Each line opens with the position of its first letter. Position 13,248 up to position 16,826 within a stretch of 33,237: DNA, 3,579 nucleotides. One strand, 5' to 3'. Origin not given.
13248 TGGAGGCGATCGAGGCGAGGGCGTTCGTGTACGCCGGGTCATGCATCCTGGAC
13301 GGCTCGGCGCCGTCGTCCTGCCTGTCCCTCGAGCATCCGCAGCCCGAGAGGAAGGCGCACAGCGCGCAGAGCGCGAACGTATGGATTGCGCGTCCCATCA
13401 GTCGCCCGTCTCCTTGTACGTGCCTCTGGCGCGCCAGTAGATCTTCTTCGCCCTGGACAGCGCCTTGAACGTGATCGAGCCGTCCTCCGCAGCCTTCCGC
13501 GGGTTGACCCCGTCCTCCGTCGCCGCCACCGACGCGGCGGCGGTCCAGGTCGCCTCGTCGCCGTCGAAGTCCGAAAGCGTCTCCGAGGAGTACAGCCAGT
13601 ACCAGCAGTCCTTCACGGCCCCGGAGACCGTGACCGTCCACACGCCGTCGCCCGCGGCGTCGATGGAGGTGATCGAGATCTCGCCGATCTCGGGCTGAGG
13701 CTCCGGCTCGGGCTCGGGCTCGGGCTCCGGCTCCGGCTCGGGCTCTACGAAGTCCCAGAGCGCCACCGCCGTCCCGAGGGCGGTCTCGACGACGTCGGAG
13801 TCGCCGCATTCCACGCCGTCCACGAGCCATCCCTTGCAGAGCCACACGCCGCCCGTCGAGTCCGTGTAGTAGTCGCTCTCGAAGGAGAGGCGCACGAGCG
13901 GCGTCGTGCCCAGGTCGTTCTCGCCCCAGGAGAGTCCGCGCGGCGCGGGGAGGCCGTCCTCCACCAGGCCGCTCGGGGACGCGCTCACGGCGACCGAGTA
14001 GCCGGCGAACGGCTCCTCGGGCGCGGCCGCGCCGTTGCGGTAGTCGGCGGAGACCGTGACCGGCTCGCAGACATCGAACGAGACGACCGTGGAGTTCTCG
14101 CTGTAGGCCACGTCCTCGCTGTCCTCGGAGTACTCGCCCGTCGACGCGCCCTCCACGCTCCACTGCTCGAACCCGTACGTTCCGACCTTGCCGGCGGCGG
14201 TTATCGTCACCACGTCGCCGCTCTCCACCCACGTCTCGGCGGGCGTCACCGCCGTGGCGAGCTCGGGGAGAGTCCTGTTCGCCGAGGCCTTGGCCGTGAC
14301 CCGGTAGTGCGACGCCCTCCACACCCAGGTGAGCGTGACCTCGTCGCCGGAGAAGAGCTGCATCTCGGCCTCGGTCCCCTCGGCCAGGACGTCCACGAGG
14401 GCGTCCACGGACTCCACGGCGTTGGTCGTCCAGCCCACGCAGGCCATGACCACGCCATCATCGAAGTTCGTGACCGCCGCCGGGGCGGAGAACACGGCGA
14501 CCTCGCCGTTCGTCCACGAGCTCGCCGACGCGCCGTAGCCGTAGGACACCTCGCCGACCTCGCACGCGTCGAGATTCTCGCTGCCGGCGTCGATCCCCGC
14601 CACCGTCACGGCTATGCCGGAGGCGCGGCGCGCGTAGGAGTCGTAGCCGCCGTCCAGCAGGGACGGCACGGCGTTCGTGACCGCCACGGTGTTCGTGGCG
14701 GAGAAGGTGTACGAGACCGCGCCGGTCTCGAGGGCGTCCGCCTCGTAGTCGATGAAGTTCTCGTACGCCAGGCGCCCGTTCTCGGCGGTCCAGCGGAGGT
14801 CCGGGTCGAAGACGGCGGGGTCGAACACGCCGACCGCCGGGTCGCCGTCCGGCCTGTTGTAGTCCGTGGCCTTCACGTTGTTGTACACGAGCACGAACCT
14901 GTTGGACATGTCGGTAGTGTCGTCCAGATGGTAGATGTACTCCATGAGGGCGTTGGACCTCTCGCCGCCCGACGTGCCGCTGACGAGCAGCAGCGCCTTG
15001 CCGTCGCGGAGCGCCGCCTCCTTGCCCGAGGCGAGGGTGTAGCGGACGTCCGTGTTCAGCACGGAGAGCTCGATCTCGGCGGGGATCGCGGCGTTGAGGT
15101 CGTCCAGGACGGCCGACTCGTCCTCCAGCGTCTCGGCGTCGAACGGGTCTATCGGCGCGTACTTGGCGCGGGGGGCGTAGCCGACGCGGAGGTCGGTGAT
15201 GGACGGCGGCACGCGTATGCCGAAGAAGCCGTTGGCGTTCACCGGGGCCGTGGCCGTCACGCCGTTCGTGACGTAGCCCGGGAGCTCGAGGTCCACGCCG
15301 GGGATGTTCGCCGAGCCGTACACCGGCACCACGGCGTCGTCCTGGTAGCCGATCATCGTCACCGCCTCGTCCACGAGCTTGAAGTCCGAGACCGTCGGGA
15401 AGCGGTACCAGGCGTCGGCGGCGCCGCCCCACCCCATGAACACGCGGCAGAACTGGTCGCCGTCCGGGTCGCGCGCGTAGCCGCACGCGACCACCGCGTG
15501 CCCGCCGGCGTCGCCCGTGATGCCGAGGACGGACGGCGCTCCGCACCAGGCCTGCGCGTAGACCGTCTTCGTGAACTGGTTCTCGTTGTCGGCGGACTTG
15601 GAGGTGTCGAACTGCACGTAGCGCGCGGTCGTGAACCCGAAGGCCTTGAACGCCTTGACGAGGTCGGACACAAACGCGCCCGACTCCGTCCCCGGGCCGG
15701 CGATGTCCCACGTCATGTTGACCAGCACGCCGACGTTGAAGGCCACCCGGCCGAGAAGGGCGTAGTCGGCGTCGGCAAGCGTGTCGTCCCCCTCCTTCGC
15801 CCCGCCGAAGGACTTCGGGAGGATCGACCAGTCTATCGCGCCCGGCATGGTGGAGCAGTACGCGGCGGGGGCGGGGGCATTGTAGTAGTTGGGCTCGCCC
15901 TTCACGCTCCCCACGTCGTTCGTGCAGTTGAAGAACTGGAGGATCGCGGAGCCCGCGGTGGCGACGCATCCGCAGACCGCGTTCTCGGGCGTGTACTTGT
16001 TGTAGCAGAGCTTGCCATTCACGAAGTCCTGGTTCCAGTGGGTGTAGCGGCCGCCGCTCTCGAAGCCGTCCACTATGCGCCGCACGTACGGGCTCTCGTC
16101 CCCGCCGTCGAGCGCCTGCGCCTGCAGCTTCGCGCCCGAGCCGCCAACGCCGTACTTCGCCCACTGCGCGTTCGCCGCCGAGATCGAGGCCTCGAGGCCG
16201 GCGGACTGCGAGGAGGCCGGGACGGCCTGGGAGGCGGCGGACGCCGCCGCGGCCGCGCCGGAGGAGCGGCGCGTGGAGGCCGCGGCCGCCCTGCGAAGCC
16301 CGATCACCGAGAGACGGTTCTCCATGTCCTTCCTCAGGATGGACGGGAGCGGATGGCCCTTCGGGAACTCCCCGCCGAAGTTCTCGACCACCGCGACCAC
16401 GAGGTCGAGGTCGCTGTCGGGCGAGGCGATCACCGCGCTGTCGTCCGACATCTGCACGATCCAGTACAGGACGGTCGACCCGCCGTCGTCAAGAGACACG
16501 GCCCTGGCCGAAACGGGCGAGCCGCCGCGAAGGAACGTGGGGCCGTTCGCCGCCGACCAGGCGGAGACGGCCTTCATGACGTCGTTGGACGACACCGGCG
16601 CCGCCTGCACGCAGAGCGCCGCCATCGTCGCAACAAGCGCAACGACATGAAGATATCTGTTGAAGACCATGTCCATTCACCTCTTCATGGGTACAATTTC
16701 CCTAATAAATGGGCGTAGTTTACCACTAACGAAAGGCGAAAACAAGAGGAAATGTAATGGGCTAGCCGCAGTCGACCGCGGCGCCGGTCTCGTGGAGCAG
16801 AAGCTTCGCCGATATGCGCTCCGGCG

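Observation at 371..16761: Start/stop-overlapped operon: secreted C10 cysteine protease, small lipoprotein and 4,221-aa giant calcium-binding surface protein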

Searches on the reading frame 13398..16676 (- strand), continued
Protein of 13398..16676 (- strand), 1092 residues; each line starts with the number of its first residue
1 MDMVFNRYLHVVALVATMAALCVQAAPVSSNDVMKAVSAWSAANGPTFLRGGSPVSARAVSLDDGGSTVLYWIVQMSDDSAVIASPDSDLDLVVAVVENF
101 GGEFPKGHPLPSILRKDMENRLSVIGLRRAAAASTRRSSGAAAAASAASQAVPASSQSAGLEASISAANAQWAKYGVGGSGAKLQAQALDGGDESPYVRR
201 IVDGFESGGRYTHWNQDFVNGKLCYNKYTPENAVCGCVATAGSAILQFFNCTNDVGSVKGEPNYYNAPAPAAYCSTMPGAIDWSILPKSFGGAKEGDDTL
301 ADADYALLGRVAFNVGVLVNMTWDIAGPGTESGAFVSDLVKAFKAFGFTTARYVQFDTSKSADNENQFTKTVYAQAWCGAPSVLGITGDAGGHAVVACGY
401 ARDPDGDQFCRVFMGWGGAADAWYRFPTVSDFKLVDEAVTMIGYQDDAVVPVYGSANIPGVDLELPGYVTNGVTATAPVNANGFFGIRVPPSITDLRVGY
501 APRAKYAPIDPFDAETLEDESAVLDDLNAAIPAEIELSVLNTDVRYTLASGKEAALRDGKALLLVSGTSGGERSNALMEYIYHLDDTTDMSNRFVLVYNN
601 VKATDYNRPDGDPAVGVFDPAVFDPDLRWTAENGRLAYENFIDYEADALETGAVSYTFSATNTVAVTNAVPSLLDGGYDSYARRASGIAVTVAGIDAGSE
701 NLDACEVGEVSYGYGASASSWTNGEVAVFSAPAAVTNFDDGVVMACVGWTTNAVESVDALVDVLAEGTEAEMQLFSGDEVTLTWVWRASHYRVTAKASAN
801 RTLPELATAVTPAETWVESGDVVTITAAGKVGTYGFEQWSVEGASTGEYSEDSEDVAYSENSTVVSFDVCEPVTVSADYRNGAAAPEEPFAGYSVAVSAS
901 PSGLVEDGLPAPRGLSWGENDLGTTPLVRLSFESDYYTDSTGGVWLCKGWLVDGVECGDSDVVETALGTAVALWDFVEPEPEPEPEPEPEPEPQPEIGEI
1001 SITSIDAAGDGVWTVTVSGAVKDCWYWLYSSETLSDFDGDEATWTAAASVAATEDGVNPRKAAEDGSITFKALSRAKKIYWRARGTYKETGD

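Call 51: search_protein_families(library=pfam, proteins=[L046:13878-14867:+, L046:14864-19528:+, L046:19598-24043:+, L038:7331-8425:+, L038:8579-9886:+, L038:10201-11163:+, L038:11206-14850:+, L036:13796-18133:+, L033:5102-7819:+, L015:13168-16932:+], max_evalue=0.001)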
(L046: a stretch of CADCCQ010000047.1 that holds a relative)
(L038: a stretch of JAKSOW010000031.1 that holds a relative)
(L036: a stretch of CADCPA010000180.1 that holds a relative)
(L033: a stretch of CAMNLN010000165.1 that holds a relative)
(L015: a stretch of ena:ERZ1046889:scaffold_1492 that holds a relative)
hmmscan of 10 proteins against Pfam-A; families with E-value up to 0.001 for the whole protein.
L046:13878-14867:+ (330 aa): 2 families
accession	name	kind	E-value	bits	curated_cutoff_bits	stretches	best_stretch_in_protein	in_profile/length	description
PF01640.23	Peptidase_C10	-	2.1e-15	57.9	26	1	203-276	5-78/194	Peptidase C10 family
PF13734.11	Inhibitor_I69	-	7.7e-11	42.8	25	1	32-111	5-85/98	Spi protease inhibitor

L046:14864-19528:+ (1555 aa): 1 family
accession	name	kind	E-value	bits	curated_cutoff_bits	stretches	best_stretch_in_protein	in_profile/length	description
PF04862.18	DUF642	-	0.00032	21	27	1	407-518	29-139/157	Protein of unknown function (DUF642)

L046:19598-24043:+ (1482 aa): 1 family
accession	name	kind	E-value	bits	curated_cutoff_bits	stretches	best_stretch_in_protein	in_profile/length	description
PF18998.6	Flg_new_2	-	0.00012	22.4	23.6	1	255-322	10-70/73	Divergent InlB B-repeat domain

L038:7331-8425:+ (365 aa): 0 families

L038:8579-9886:+ (436 aa): 1 family
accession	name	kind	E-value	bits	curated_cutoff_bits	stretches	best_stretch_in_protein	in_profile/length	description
PF13148.11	DUF3987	-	3e-07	30.4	27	1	129-354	131-355/364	Protein of unknown function (DUF3987)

L038:10201-11163:+ (321 aa): 1 family
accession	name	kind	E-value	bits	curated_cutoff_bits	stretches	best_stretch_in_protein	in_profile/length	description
PF14848.11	HU-DNA_bdg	-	0.00012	22.6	30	1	84-179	19-112/124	DNA-binding domain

L038:11206-14850:+ (1215 aa): 2 families
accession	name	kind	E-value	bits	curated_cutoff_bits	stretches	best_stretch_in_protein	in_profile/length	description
PF09479.16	Flg_new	-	4e-28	97.7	27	4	391-464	1-64/65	Listeria-Bacteroides repeat domain (List_Bact_rpt)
PF18998.6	Flg_new_2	-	6.5e-11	42.5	23.6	1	248-309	6-72/73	Divergent InlB B-repeat domain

L036:13796-18133:+ (1446 aa): 1 family
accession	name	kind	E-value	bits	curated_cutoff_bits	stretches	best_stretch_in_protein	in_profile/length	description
PF09479.16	Flg_new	-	3.9e-58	193.9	27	6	164-231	1-65/65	Listeria-Bacteroides repeat domain (List_Bact_rpt)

L033:5102-7819:+ (906 aa): 2 families
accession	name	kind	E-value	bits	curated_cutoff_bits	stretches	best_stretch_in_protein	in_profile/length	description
PF09479.16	Flg_new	-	1.1e-113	371.8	27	10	140-205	3-65/65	Listeria-Bacteroides repeat domain (List_Bact_rpt)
PF18998.6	Flg_new_2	-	1.7e-24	86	23.6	3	420-475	9-72/73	Divergent InlB B-repeat domain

L015:13168-16932:+ (1254 aa): 1 family
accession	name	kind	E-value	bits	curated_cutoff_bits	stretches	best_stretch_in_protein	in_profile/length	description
PF09479.16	Flg_new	-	1.5e-39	134.4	27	4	793-847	1-51/65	Listeria-Bacteroides repeat domain (List_Bact_rpt)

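Call 92: search_protein_families(library=pfam, alignment_id=A2, max_evalue=0.01)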
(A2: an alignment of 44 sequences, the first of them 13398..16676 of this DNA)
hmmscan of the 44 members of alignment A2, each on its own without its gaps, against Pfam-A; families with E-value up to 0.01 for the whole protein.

A. member 1, window:13398-16676:- (1092 aa): 2 families
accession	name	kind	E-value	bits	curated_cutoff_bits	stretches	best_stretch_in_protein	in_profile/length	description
PF01640.23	Peptidase_C10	-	2.8e-20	73.8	26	1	214-424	1-194/194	Peptidase C10 family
PF05887.16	Trypan_PARP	-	5.2e-05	23.7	100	1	978-1005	92-119/134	Procyclic acidic repetitive protein (PARP)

B. families by the number of members that match (of 44 scanned): 5 families
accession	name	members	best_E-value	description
PF01640.23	Peptidase_C10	44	9.5e-29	Peptidase C10 family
PF13734.11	Inhibitor_I69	5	0.00041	Spi protease inhibitor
PF18998.6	Flg_new_2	2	0.0011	Divergent InlB B-repeat domain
PF05887.16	Trypan_PARP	1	5.2e-05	Procyclic acidic repetitive protein (PARP)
PF13529.12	Peptidase_C39_2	1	0.0041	Peptidase_C39 like family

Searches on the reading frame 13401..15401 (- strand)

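Call 26: search_protein_families(library=pfam, proteins=[window:13401-15401:-], max_evalue=0.5)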
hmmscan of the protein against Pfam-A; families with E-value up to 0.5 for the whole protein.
window:13401-15401:- (667 aa): 3 families
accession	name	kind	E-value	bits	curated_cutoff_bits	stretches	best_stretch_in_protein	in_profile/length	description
PF05887.16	Trypan_PARP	-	3.7e-05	24.1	100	1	553-580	92-119/134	Procyclic acidic repetitive protein (PARP)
PF15754.10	SPESP1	-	0.025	14.2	27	1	551-570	120-139/322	Sperm equatorial segment protein 1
PF11260.13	Spidroin_MaSp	-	0.17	12.6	25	0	229-282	3-56/85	Major ampullate spidroin 1 and 2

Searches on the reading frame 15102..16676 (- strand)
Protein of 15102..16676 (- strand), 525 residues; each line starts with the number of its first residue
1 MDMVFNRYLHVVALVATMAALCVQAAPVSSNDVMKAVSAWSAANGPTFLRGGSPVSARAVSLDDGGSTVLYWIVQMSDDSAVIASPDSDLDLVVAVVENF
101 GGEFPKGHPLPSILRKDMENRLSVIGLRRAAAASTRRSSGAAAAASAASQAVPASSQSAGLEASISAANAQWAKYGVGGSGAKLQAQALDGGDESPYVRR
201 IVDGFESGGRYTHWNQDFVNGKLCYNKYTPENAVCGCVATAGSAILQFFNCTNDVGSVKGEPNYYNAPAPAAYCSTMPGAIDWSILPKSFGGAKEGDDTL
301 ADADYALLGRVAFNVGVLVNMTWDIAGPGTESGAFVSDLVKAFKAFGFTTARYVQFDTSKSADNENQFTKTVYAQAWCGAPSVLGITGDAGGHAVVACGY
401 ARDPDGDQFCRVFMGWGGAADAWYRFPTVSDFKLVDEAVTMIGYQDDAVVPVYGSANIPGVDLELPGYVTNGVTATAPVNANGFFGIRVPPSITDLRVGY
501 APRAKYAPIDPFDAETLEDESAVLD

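Call 26: search_protein_families(library=pfam, proteins=[window:15102-16676:-], max_evalue=0.5)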
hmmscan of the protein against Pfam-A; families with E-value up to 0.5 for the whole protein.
window:15102-16676:- (525 aa): 2 families
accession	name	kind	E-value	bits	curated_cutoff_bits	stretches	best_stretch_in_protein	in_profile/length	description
PF01640.23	Peptidase_C10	-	7.4e-21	75.7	26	1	214-424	1-194/194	Peptidase C10 family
PF23852.1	DUF7215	-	0.27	11.8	27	0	83-101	26-44/47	Family of unknown function (DUF7215)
